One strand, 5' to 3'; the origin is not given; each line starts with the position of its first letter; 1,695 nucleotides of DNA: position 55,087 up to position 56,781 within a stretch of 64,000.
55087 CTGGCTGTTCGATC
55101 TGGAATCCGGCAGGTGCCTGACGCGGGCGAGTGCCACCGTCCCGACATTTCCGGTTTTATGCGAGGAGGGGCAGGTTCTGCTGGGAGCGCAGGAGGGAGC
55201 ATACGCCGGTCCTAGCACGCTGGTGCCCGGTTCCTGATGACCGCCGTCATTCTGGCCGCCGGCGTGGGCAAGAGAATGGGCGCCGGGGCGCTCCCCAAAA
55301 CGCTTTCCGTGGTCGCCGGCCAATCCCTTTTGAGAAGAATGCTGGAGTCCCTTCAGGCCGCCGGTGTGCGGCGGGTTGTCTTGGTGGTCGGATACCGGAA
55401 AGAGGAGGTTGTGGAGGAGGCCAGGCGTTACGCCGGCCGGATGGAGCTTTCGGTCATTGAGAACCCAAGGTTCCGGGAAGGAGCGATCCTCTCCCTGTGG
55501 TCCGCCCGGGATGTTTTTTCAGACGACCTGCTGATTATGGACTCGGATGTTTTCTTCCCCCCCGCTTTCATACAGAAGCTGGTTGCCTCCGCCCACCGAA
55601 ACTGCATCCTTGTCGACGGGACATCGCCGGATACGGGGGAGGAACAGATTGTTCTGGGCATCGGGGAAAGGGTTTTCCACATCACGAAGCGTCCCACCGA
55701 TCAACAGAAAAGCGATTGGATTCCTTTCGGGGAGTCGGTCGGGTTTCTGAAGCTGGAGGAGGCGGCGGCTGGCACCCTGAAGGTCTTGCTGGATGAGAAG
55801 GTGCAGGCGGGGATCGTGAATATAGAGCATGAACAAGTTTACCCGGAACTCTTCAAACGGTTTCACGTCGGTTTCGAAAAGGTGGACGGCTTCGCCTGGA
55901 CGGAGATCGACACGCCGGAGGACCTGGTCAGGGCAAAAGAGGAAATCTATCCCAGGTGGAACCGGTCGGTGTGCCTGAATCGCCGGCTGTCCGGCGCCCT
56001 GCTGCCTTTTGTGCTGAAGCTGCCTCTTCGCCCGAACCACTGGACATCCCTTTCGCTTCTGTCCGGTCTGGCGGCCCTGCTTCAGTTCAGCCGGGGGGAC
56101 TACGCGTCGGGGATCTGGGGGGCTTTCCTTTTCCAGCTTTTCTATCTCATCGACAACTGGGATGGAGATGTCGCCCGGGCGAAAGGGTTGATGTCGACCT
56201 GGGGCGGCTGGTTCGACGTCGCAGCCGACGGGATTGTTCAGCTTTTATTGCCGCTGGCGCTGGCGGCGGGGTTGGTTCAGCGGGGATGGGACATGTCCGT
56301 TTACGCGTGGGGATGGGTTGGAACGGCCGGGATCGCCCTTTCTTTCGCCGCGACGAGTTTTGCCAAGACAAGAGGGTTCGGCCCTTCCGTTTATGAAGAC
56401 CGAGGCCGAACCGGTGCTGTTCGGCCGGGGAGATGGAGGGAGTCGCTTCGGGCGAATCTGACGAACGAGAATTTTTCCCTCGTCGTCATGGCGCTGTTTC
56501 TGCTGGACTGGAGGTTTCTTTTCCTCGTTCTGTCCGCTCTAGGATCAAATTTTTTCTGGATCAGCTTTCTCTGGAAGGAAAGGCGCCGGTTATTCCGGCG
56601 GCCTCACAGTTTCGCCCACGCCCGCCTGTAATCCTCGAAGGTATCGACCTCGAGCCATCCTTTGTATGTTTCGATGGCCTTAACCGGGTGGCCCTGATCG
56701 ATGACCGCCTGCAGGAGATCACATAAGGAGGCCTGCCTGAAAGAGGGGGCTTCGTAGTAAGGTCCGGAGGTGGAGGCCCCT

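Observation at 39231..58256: One translationally coupled operon interleaves hopanoid biosynthesis with a complete 2-aminoethylphosphonate pathway and CDP-alcohol transferases: candidate phosphonate-decorated hopanoid (or co-made phosphonolipid)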

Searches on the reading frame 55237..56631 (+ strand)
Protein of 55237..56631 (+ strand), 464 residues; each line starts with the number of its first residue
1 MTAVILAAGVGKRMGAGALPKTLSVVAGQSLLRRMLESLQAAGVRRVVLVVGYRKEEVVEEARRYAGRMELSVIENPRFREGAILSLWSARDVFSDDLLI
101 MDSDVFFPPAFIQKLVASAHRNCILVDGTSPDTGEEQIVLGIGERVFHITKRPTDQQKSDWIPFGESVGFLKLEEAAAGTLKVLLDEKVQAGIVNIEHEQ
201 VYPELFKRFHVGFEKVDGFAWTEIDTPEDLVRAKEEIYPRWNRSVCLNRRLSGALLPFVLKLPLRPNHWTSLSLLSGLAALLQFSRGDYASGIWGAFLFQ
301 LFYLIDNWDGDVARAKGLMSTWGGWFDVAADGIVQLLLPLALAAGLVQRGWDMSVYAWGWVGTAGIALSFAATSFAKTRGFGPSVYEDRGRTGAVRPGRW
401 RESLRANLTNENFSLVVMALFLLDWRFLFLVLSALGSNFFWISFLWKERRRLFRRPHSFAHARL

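Call 4: search_protein_families(library=ncbifam, proteins=[window:55237-56631:+], max_evalue=0.00001)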
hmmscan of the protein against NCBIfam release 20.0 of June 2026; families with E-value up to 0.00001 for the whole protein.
window:55237-56631:+ (464 aa): 23 families
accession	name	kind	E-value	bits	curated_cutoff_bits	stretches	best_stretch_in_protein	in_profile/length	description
NF041135.1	IPPtranDIPPsyn_Thcocales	equivalog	7.9e-37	127.2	580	1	1-363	1-346/419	bifunctional L-myo-inositol-1-phosphate cytidylyltransferase/CDP-L-myo-inositol myo-inositolphosphotransferase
NF038362.1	Sden_1164_fam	equivalog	1.8e-17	63.7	300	1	2-242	3-263/266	Sden_1164 family protein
TIGR03992.1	Arch_glmU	subfamily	1e-16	60.8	292.1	1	1-238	1-228/393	bifunctional sugar-1-phosphate nucleotidylyltransferase/acetyltransferase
TIGR03310.1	matur_MocA_YgfJ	equivalog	1.1e-14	54.8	186.45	1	3-130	2-128/188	molybdenum cofactor cytidylyltransferase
NF041313.1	UDPGP_AglF_Halo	equivalog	1.1e-14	54.5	400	1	1-156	1-162/234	UTP--glucose-1-phosphate uridylyltransferase AglF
NF010940.0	PRK14360.1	equivalog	4.7e-13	48.5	602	1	3-118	4-118/452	bifunctional UDP-N-acetylglucosamine diphosphorylase/glucosamine-1-phosphate N-acetyltransferase GlmU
NF010933.0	PRK14353.1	equivalog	1.2e-12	47.2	505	1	2-117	7-122/453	bifunctional UDP-N-acetylglucosamine diphosphorylase/glucosamine-1-phosphate N-acetyltransferase GlmU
NF045665.1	NTPtran_DVU1551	equivalog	2.8e-12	46.3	315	1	1-88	1-81/359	DVU_1551 family NTP transferase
TIGR01173.1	glmU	equivalog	6.6e-12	45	366.85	1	1-149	1-149/452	bifunctional UDP-N-acetylglucosamine diphosphorylase/glucosamine-1-phosphate N-acetyltransferase GlmU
NF010932.0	PRK14352.1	equivalog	1.8e-11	43.4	611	1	2-117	8-124/488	bifunctional UDP-N-acetylglucosamine diphosphorylase/glucosamine-1-phosphate N-acetyltransferase GlmU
NF010935.0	PRK14355.1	equivalog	2.9e-10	39.4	718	1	2-117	5-119/459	bifunctional UDP-N-acetylglucosamine diphosphorylase/glucosamine-1-phosphate N-acetyltransferase GlmU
NF040950.1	archin_ph_syn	equivalog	2.2e-09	37.5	180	1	258-354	18-113/191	archaetidylinositol phosphate synthase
NF010934.1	PRK14354.1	equivalog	4.8e-09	35.2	450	1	3-62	2-60/447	bifunctional UDP-N-acetylglucosamine diphosphorylase/glucosamine-1-phosphate N-acetyltransferase GlmU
NF045782.1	NicBOxredNboR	equivalog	1.6e-08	34.5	260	1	2-92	10-94/206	nicotine blue oxidoreductase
NF041173.1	Sug_nt_acttase_Thmprot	equivalog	3e-08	33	600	1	1-127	1-128/405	bifunctional sugar-1-phosphate nucleotidylyltransferase/acetyltransferase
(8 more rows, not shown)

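Call 6: search_protein_families(library=pfam, proteins=[window:55237-56631:+], max_evalue=0.001)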
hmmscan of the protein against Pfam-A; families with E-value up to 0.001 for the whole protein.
window:55237-56631:+ (464 aa): 5 families
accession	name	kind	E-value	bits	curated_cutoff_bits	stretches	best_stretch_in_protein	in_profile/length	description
PF12804.13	NTP_transf_3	-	4.2e-17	63.2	27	1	3-122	1-116/160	MobA-like NTP transferase domain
PF01066.26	CDP-OH_P_transf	-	1.1e-06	29.5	22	1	266-359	4-86/152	CDP-alcohol phosphatidyltransferase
PF01128.25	IspD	-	1.1e-06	29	27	1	1-57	1-57/221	2-C-methyl-D-erythritol 4-phosphate cytidylyltransferase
PF00483.29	NTP_transferase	-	1.1e-05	25.6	21.2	1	3-115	2-121/245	Nucleotidyl transferase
PF00535.33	Glycos_transf_2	-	0.00017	22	23.3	1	30-140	11-125/168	Glycosyl transferase family 2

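Call 59: search_solved_structures(query=window:55237-56631:+, max_evalue=0.001, show_alignments=1)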
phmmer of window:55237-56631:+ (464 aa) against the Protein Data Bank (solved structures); distinct sequences matched with E-value up to 0.001: 18.
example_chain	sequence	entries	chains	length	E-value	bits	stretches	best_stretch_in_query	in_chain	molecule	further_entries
4mnd_A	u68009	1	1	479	5.7e-15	58.2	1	1-433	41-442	CTP L-myo-inositol-1-phosphate cytidylyltransferase/CDP-L-myo-inositol myo-inositolphospho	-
6pd1_A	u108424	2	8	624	6.8e-15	57.9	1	3-241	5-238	Nucleotidyl transferase/aminotransferase, class V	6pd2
4jd0_A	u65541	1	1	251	2.4e-06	29.8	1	3-122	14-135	Nucleotidyl transferase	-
6jq8_A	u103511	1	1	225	9e-06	27.9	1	3-108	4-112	Putative 6-deoxy-D-mannoheptose pathway protein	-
4o6m_A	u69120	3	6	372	9.2e-06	27.8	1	237-341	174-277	AF2299, a CDP-alcohol phosphotransferase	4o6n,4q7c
2xme_A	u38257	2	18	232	1e-05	27.6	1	1-234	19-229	CTP-INOSITOL-1-PHOSPHATE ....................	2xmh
5xhw_A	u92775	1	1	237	1.3e-05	27.3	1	3-108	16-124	Putative 6-deoxy-D-mannoheptose pathway protein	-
1jyk_A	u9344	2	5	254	4e-05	25.7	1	2-147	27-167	CTP:phosphocholine Cytidylyltransferase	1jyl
7whr_B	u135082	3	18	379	4.2e-05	25.7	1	1-106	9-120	Nucleotidyl transferase family protein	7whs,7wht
1g95_A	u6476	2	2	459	7.7e-05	24.8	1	3-71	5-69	N-ACETYLGLUCOSAMINE-1-PHOSPHATE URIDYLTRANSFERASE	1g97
1hm0_A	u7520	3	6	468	8.1e-05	24.7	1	3-71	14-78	N-ACETYLGLUCOSAMINE 1-PHOSPHATE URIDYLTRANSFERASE | UDP-N-ACETYLGLUCOSAMINE-1-PHOSPHATE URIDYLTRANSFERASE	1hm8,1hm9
2xwl_A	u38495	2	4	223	8.3e-05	24.7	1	2-131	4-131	2-C-METHYL-D-ERYTHRITOL 4-PHOSPHATE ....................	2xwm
7d72_K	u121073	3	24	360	0.00013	24.1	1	1-111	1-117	Mannose-1-phosphate guanyltransferase beta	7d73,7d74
4y7t_A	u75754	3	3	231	0.00013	24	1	1-111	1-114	Nucleotidyl transferase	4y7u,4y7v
4aaw_A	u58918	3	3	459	0.00018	23.6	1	3-62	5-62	BIFUNCTIONAL PROTEIN GLMU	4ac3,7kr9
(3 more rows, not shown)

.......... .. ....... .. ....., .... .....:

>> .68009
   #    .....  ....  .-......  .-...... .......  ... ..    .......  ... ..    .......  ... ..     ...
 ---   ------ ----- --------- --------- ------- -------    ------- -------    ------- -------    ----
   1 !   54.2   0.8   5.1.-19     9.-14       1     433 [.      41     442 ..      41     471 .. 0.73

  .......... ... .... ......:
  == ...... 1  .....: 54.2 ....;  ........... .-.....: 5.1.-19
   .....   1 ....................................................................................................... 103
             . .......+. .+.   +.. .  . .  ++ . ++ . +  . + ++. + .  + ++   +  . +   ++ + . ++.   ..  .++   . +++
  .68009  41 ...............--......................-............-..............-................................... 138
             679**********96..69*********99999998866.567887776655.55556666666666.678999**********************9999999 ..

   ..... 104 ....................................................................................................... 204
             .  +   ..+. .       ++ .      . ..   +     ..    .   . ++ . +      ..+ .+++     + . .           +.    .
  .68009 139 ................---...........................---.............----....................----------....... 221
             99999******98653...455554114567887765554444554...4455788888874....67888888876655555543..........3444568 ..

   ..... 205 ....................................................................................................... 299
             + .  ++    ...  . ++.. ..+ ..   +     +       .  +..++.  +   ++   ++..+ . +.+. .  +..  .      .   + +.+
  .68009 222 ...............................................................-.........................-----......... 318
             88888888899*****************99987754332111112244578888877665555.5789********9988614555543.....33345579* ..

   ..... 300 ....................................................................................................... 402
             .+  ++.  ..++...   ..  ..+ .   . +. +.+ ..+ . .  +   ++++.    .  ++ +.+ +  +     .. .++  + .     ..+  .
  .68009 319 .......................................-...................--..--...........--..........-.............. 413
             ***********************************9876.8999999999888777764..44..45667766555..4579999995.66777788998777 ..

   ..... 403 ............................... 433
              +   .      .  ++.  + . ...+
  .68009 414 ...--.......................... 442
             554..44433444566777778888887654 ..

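Call 86: list_cluster_members(proteins=[P0001, P0121, window:55237-56631:+, window:50658-51218:+, window:49267-50544:+, window:54872-55237:+])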
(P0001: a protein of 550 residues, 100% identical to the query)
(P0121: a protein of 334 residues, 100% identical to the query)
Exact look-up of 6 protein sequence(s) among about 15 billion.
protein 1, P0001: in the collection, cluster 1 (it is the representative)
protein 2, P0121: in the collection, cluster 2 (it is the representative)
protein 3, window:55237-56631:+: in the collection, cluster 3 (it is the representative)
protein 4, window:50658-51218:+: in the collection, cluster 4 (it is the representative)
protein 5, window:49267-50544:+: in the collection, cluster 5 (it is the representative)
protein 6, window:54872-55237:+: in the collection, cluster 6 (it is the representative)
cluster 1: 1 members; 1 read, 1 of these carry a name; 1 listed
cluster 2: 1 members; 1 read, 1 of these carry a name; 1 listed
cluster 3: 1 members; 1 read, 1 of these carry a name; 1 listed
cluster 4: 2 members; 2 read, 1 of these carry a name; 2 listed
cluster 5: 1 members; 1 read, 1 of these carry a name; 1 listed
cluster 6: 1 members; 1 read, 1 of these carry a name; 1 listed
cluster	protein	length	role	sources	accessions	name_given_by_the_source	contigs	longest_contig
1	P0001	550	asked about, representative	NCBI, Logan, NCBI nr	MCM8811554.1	MAG: isocitrate lyase/phosphoenolpyruvate mutase family protein [Candidatus Omnitrophica ... | isocitrate lyase/phosphoenolpyruvate mutase family protein [Candidatus Omnitrophota ...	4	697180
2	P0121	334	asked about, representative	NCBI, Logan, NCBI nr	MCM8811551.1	MAG: terpene cyclase/mutase family protein [Candidatus Omnitrophica bacterium] | terpene cyclase/mutase family protein [Candidatus Omnitrophota bacterium]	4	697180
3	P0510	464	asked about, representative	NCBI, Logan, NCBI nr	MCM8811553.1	MAG: phosphocholine cytidylyltransferase family protein [Candidatus Omnitrophica ... | phosphocholine cytidylyltransferase family protein [Candidatus Omnitrophota bacterium]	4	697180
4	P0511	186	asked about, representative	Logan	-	-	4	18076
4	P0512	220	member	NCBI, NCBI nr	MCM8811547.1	MAG: CDP-alcohol phosphatidyltransferase family protein [Candidatus Omnitrophica ... | CDP-alcohol phosphatidyltransferase family protein [Candidatus Omnitrophota bacterium]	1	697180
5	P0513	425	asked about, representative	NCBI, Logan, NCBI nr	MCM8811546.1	MAG: alanine--glyoxylate aminotransferase family protein [Candidatus Omnitrophica ... | alanine--glyoxylate aminotransferase family protein [Candidatus Omnitrophota bacterium]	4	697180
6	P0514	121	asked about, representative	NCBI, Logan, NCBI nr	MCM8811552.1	MAG: nitrite reductase small subunit NirD [Candidatus Omnitrophica bacterium] | nitrite reductase small subunit NirD [Candidatus Omnitrophota bacterium]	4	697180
